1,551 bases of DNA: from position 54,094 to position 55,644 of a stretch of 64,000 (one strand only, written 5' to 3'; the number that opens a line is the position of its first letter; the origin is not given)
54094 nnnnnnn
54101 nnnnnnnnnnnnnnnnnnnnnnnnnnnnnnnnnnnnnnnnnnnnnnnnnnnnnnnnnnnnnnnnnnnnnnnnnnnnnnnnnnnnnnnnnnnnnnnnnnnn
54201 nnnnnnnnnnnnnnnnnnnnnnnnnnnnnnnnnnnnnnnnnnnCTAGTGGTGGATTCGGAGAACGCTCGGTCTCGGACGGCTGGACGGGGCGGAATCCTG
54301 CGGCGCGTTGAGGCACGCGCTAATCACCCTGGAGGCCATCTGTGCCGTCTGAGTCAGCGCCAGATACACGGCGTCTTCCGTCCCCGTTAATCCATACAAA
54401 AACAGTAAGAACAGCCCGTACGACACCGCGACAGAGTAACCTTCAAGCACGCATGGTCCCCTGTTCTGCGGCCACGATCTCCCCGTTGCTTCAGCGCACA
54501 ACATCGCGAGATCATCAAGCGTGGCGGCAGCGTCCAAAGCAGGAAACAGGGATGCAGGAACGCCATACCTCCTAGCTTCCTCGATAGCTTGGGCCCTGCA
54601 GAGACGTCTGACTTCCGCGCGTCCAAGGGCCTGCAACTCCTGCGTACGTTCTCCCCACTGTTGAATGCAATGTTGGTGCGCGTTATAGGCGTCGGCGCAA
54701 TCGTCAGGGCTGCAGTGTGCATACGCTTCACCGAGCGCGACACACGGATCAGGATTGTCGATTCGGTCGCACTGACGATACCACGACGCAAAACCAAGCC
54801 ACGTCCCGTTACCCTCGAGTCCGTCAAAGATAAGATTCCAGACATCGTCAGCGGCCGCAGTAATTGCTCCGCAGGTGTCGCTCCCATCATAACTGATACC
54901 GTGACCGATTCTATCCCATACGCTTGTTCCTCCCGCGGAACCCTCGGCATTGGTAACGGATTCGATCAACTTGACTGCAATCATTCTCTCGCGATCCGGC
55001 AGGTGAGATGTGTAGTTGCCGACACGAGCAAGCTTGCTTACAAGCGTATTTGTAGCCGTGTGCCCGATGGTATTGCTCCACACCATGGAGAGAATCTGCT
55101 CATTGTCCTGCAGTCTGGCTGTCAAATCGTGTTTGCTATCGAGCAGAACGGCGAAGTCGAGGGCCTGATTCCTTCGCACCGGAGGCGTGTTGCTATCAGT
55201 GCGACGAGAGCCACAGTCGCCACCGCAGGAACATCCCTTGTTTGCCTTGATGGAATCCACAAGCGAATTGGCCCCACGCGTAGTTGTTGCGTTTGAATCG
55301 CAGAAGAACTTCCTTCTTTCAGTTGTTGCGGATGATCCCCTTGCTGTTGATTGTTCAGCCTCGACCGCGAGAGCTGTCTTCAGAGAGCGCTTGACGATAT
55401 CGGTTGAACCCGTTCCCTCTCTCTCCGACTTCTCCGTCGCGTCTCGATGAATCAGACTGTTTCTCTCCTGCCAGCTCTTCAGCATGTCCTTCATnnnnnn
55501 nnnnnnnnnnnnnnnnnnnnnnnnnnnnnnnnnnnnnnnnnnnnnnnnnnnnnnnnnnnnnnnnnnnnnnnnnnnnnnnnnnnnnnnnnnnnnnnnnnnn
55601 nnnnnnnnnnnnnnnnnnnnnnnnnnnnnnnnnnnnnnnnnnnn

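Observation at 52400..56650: Low-GC island carrying a six-gene minus-strand operon with ATGA coupling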

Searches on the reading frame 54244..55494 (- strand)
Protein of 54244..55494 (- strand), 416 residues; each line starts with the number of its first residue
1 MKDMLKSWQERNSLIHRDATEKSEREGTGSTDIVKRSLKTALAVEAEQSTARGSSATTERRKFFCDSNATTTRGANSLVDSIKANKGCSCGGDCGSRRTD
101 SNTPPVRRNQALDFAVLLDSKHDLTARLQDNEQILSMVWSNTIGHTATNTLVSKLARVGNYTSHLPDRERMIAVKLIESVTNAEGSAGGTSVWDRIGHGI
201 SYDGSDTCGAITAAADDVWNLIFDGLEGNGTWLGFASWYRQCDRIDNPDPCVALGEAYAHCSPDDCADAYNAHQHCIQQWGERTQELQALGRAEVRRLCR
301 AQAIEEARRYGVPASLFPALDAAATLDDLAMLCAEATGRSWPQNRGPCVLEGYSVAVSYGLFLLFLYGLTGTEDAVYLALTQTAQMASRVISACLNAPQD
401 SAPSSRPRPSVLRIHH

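Call 6: search_protein_families(library=pfam, proteins=[window:54244-55494:-], max_evalue=1)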
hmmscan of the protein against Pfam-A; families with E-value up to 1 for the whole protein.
window:54244-55494:- (416 aa): 1 family
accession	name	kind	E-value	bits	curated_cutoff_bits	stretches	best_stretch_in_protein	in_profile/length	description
PF06954.16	Resistin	-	0.03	15.3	25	1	48-103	15-69/88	Resistin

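Call 8: search_protein_families(library=ncbifam, proteins=[window:54244-55494:-], max_evalue=1)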
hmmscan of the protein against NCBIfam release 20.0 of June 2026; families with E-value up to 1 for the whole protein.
window:54244-55494:- (416 aa): 0 families

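Call 9: search_protein_families(library=phrogs, proteins=[window:54244-55494:-], max_evalue=1)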
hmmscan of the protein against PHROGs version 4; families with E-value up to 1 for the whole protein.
window:54244-55494:- (416 aa): 0 families

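Call 10: search_protein_families(library=padloc, proteins=[window:54244-55494:-], max_evalue=1)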
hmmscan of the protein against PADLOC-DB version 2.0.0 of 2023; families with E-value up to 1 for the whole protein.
window:54244-55494:- (416 aa): 0 families

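Call 11: find_encoding_contigs(protein=window:54244-55494:-, flank=10000, max_places=10)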
Protein window:54244-55494:- (416 aa): no gene with exactly this product is on record in the collection.

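Call 13: find_homologous_proteins(query=window:54244-55494:-, max_evalue=0.01)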
Query window:54244-55494:- (416 aa): 2 proteins with E <= 0.01 among 8000 candidates.
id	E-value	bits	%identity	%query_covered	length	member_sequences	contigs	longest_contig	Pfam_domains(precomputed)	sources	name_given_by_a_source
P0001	1.3e-281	952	100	100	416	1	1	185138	-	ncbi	ncbi:MAG: hypothetical protein U0326_21445 [Polyangiales bacterium]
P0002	1.4e-91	326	44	100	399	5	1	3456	-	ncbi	-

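Call 14: find_encoding_contigs(protein=P0002, flank=10000, max_places=10)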
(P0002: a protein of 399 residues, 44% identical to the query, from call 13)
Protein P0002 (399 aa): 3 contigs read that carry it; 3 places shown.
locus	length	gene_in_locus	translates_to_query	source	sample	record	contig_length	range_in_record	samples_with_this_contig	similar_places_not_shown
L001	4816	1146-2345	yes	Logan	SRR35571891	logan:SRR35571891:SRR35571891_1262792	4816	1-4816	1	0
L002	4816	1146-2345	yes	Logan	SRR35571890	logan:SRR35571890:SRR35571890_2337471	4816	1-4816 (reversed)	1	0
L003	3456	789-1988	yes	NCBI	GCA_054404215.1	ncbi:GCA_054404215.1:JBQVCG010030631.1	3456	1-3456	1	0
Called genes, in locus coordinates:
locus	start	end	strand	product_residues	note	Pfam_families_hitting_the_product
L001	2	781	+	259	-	?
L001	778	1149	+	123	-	-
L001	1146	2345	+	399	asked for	-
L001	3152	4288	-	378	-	-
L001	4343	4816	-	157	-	?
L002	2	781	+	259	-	?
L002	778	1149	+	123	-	-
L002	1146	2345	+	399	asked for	-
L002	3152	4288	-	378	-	-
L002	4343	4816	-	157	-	?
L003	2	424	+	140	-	?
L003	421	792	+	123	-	-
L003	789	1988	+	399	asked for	-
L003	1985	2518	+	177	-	-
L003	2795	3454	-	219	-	?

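Call 15: find_encoding_contigs(protein=P0001, flank=10000, max_places=10)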
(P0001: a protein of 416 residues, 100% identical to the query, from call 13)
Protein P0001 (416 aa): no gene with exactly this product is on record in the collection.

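Call 32: search_protein_representatives(alignment_id=A1)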
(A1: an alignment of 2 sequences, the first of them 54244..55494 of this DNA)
Query: 2 sequences, 424 profile positions. Proteins with E-value up to 0.001 (for the whole library): 9; up to 1e-10: 6; up to 1e-30: 4. The best 9 are listed.
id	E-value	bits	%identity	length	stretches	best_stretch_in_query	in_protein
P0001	1.3e-252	854.6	-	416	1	1-423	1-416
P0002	1.4e-234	795.2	-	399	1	1-424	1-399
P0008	5.9e-55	203.5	-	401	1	156-418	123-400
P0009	1.5e-32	129.7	-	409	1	86-401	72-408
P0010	4.4e-15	72.1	-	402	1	87-397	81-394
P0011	7.4e-14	68.1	-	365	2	1-62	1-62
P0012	2.6e-05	39.9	-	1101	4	118-228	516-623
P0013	3.1e-05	39.7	-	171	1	205-314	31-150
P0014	1.9e-04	37.1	-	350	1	1-105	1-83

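Call 34: find_encoding_contigs(protein=P0009, flank=10000, max_places=6)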
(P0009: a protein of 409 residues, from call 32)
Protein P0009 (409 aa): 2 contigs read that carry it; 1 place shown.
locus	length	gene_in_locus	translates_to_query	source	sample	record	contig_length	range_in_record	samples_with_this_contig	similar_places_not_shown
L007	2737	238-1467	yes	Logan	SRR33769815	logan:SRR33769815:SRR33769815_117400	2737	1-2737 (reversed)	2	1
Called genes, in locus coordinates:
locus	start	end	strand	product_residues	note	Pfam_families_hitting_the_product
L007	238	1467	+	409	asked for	-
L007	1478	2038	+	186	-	-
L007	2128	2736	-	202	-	?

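Call 35: find_encoding_contigs(protein=P0014, flank=10000, max_places=6)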
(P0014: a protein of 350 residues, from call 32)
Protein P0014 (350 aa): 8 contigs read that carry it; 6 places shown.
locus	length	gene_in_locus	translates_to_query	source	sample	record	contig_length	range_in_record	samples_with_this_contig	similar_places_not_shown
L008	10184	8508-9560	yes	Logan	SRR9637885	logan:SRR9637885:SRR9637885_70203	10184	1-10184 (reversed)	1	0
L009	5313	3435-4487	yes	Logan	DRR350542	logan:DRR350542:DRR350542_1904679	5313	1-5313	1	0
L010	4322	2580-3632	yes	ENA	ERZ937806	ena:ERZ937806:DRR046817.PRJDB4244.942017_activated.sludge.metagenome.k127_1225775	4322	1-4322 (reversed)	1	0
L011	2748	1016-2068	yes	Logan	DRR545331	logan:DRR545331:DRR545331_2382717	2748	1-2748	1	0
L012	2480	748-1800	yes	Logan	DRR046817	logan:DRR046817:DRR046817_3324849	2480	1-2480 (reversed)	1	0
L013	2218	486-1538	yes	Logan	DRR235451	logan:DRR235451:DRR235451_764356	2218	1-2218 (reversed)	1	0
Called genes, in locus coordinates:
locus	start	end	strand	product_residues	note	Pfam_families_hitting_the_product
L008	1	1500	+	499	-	?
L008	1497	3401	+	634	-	-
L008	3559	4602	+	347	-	-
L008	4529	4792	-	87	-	-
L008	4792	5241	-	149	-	-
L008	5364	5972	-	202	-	-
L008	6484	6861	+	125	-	-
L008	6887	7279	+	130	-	-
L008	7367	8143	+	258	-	-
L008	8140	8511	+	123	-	-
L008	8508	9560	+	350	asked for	-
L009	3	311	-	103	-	?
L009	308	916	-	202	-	-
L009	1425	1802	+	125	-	-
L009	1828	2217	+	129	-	-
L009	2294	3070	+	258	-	-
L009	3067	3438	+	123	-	-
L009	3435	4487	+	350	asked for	-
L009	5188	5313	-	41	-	?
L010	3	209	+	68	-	?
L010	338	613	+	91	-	-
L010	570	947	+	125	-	-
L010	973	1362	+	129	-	-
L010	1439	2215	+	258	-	-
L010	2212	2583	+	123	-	-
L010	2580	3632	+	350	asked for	-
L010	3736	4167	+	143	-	-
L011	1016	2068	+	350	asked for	-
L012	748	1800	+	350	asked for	-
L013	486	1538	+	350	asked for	-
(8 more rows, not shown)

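Call 40: search_solved_structures(query=A1, max_evalue=1)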
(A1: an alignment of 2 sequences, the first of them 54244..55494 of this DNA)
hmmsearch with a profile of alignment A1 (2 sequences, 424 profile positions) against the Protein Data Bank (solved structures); distinct sequences matched with E-value up to 1: 0.

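Call 60: predict_structure(alignment_id=A3)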
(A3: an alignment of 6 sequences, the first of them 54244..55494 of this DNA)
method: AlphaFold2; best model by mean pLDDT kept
length: 416 residues; sequences in the alignment: 6
mean_pLDDT: 62.6   pTM: 0.61
mean pLDDT of the five models: 62.6, 61.9, 61.7, 58.6, 45.8
residues with pLDDT >= 90: 30; 70-90: 173; 50-70: 72; < 50: 141
segments of 3 or more residues with pLDDT < 50: 1-5, 12-122, 200-204, 400-416
pLDDT, mean of each block of 10 residues (from residue 1): 47 43 37 29 27 26 27 27 28 31 33 33 58 84 66 82 91 88 60 63 59 86 87 87 65 72 72 80 68 81 87 87 85 65 67 85 90 87 86 70 40 31
secondary structure, 60 per line:
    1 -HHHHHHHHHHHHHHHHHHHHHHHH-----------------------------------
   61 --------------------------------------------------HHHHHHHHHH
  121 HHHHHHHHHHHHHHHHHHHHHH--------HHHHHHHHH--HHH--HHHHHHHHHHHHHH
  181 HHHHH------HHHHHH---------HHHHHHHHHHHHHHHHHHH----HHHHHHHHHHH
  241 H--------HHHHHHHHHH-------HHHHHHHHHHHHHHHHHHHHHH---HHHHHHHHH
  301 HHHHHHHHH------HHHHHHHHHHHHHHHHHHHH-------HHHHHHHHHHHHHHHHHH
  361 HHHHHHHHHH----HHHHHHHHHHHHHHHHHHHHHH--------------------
elements in order: H2-25 H111-142 H151-159 H167-185 H192-197 H207-225 H230-241 H250-259 H267-288 H292-309 H316-335 H343-370 H375-396

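Call 68: find_related_loci(query=A8, collection=viral_contigs, flank=8000)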
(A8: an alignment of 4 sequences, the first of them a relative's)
Query A8 (130 aa) in viral_contigs; peptide patterns used: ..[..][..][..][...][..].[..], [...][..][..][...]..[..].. (x = any residue, [..] = any of these).
47 stretches matched a pattern, but none encodes a relative of the query by tblastn (E <= 1e-3).

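Call 76: find_encoding_contigs(protein=P0011, flank=10000, max_places=6)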
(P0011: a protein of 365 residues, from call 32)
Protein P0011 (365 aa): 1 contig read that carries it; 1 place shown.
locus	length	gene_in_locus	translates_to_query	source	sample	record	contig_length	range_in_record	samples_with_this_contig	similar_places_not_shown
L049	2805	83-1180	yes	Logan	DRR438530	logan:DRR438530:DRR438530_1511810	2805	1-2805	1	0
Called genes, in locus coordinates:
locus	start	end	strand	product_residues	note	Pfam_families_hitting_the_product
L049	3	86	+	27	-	?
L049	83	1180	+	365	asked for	-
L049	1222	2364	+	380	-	PF00415:RCC1 (faint), PF25390:WD40_RLD, PF13540:RCC1_2 (weak)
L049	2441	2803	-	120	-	?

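Call 77: find_encoding_contigs(protein=P0010, flank=10000, max_places=6)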
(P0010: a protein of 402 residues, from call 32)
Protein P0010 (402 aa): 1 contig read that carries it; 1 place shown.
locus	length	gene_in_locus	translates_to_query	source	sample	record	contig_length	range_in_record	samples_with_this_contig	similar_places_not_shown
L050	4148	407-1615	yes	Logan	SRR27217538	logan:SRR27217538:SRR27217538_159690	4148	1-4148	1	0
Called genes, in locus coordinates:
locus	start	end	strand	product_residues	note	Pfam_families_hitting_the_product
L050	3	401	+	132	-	?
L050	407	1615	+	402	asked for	-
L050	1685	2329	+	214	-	-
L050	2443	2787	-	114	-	-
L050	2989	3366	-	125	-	-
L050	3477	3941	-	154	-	-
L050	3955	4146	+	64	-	?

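Call 78: find_encoding_contigs(protein=P0008, flank=10000, max_places=6)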
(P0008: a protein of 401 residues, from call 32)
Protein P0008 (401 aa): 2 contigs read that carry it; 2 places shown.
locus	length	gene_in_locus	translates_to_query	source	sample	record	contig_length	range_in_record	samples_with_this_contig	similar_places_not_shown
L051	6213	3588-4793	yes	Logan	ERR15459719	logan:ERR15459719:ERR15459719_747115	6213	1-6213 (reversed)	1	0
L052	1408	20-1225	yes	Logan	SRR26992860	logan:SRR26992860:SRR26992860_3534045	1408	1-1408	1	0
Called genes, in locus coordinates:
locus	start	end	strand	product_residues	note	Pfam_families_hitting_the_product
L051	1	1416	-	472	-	?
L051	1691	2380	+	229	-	PF13386:DsbD_2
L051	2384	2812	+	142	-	PF00582:Usp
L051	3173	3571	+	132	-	-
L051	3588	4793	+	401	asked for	-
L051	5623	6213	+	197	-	?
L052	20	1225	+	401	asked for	-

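Call 80: search_protein_families(library=pfam, proteins=[L008:6484-6861:+, L008:6887-7279:+, L050:9-401:+, L051:3173-3571:+, P0014, P0011, L010:3736-4167:+, L050:1685-2329:+], max_evalue=1)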
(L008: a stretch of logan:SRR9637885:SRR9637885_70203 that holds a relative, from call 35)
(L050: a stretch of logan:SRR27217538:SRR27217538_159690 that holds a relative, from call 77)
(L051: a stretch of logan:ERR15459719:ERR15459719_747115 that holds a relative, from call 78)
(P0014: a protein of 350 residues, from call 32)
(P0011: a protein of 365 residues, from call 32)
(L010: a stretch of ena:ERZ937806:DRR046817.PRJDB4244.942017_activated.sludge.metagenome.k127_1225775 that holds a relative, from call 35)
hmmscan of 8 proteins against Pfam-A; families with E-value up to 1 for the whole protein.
L008:6484-6861:+ (125 aa): 0 families

L008:6887-7279:+ (130 aa): 0 families

L050:9-401:+ (130 aa): 1 family
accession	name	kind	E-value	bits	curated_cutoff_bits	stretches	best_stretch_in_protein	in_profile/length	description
PF16557.11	CUTL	-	0.035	14.9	25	1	69-115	25-71/72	CUT1-like DNA-binding domain of SATB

L051:3173-3571:+ (132 aa): 0 families

P0014 (350 aa): 0 families

P0011 (365 aa): 1 family
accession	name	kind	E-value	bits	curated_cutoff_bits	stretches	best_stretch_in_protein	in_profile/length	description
PF14282.11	FlxA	-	0.13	12.8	26.3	1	207-266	21-79/101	FlxA-like protein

L010:3736-4167:+ (143 aa): 1 family
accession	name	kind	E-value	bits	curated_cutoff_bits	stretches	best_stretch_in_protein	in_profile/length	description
PF15118.11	DUF4560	-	0.17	12.2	27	1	44-59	29-44/64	Domain of unknown function (DUF4560)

L050:1685-2329:+ (214 aa): 1 family
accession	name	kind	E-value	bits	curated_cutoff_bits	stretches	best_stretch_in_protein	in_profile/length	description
PF11148.14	DUF2922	-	0.15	12.4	25.5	1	141-167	29-55/69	Protein of unknown function (DUF2922)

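Call 81: search_protein_families(library=phrogs, proteins=[L008:6484-6861:+, L008:6887-7279:+, L050:9-401:+, L051:3173-3571:+, P0014, P0011, L010:3736-4167:+, L050:1685-2329:+], max_evalue=1)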
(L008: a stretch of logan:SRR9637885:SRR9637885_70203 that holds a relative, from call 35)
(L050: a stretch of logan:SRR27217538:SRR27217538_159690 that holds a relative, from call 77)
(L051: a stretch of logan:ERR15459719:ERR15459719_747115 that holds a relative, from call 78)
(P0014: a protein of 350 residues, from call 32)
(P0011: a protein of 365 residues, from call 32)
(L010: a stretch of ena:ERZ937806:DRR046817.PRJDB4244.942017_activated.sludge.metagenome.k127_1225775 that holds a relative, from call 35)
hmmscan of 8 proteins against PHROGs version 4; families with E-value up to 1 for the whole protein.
L008:6484-6861:+ (125 aa): 0 families

L008:6887-7279:+ (130 aa): 1 family
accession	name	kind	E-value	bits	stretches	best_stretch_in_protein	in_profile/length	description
phrog_15433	-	tail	0.09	12.2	1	11-88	534-610/798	tail sheath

L050:9-401:+ (130 aa): 2 families
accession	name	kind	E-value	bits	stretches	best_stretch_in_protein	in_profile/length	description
phrog_13963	-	unknown function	0.25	12.5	1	43-117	13-87/132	-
phrog_20852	-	unknown function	0.29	12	1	33-81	21-71/214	-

L051:3173-3571:+ (132 aa): 1 family
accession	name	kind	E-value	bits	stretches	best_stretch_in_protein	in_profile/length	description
phrog_35979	-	unknown function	0.13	13.5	1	56-105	17-66/89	-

P0014 (350 aa): 0 families

P0011 (365 aa): 0 families

L010:3736-4167:+ (143 aa): 0 families

L050:1685-2329:+ (214 aa): 0 families

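Call 100: fold_search(model_id=the predicted structure, library=viral)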
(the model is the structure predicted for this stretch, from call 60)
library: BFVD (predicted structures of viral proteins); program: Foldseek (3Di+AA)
matches with E <= 10: 214; with E <= 0.001: 0
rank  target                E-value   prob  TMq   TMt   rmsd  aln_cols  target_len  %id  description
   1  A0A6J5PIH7            1.4e-02  0.41  0.11  0.12  48.7       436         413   14  Uncharacterized protein [uncultured Caudovirales phage]
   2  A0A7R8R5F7            5.2e-02  0.25  0.11  0.07  30.0       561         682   13  Uncharacterized protein [Klebsiella phage vB_KvM-Eowyn]
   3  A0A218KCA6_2          8.7e-02  0.25  0.12  0.06  35.4       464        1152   13  Putative tail tape measure protein [Bacillus phage PBC2]
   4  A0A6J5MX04            9.9e-02  0.25  0.12  0.12  34.2       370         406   14  Intramolecular chaperone auto-processing domain containing protein [uncultured Caudovirales phage]
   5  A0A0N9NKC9            1.1e-01  0.12  0.07  0.03  46.0       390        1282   13  (no name in the UniProt tables at hand)
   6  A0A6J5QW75            1.2e-01  0.20  0.11  0.10  43.8       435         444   16  Uncharacterized protein [uncultured Caudovirales phage]
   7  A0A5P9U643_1          1.5e-01  0.30  0.14  0.07  30.7       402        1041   12  (no name in the UniProt tables at hand)
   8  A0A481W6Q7            1.5e-01  0.21  0.13  0.10  26.0       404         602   10  Virion structural protein [Pseudomonas phage Psa21]
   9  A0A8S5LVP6            2.5e-01  0.20  0.14  0.11  20.7       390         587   10  Uncharacterized protein [Siphoviridae sp. ctFn287]
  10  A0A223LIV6            3.6e-01  0.15  0.14  0.16  19.3       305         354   12  Uncharacterized protein [Erwinia phage vB_EamM_Joad]
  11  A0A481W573            3.6e-01  0.10  0.10  0.09  33.8       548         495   10  Virion structural protein [Pseudomonas phage Psa21]
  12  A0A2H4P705            3.8e-01  0.18  0.15  0.09  57.2       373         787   16  GDSL-like lipase [Pseudomonas phage nickie]
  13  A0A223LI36            3.8e-01  0.09  0.10  0.13  23.3       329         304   13  Uncharacterized protein [Erwinia phage vB_EamM_RisingSun]
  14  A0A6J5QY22            3.8e-01  0.08  0.09  0.07  51.2       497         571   11  DNA transfer protein [uncultured Caudovirales phage]
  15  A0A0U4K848            3.8e-01  0.06  0.08  0.08  44.3       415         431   12  Uncharacterized protein [Arthrobacter phage Jasmine]
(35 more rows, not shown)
